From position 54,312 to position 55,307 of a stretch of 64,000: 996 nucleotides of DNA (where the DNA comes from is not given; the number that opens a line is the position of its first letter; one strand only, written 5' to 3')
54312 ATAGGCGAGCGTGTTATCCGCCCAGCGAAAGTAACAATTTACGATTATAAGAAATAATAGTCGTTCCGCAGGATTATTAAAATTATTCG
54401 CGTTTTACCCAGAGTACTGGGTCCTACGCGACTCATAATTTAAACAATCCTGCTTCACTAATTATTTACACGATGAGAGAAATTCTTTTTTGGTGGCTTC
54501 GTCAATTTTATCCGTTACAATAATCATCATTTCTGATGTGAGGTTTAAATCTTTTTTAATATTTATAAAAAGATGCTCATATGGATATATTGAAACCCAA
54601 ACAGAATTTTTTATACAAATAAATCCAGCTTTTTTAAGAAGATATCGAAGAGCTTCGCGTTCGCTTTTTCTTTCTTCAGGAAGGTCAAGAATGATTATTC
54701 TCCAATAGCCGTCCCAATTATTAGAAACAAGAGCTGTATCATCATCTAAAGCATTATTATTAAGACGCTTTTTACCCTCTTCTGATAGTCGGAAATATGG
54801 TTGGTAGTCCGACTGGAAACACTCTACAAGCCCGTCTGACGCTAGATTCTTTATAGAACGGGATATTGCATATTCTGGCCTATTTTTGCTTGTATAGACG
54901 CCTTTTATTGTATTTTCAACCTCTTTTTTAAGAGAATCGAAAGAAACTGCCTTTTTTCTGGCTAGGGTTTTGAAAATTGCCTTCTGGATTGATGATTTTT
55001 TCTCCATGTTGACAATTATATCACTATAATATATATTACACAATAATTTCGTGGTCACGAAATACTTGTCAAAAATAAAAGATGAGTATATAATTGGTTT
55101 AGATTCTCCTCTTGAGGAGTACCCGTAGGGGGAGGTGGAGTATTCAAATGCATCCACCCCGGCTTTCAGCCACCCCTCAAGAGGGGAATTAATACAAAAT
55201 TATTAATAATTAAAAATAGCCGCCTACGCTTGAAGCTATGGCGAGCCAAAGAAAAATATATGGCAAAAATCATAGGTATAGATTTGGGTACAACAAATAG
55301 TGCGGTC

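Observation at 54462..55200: PaaX-like winged-helix regulator inserted antisense between grpE and dnaK, with GC-rich inverted repeats in its upstream region; paralog at 15302..15880 flanked by CAGGGG-centred palindromes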

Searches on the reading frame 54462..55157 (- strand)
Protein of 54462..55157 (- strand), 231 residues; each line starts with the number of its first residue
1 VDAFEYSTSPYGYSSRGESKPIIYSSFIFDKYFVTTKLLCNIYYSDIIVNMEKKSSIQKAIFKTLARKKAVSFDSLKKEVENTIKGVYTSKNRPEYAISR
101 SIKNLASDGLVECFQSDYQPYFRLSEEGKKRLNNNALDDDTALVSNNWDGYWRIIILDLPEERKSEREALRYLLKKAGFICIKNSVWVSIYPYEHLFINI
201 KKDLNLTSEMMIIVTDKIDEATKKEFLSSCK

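Call 3: search_protein_families(library=pfam, proteins=[window:54462-55157:-], max_evalue=0.1)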
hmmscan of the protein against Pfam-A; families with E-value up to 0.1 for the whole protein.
window:54462-55157:- (231 aa): 4 families
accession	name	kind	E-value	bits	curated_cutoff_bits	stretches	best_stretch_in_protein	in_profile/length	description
PF20803.2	PaaX_M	-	9.1e-21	74.2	24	1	146-225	2-81/83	PaaX protein central Cas2-like domain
PF09169.15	BRCA-2_helical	-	0.0066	16.5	25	1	56-146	22-110/187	BRCA2, helical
PF00538.25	Linker_histone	-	0.028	15.1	22.4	1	59-111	10-59/74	linker histone H1 and H5 family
PF01978.25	TrmB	-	0.049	13.9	25.6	0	78-121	19-62/68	Sugar-specific transcriptional regulator TrmB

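Call 4: search_protein_families(library=ncbifam, proteins=[window:54462-55157:-], max_evalue=0.1)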
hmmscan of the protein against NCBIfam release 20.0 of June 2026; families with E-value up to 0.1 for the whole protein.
window:54462-55157:- (231 aa): 2 families
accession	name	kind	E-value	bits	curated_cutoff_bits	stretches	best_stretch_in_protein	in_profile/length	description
TIGR02277.1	PaaX_trns_reg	equivalog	3.3e-09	36.7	264.55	1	99-230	38-166/279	phenylacetic acid degradation operon negative regulatory protein PaaX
TIGR01573.1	cas2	equivalog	0.033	14.4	24.5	0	153-190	3-41/96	CRISPR-associated endonuclease Cas2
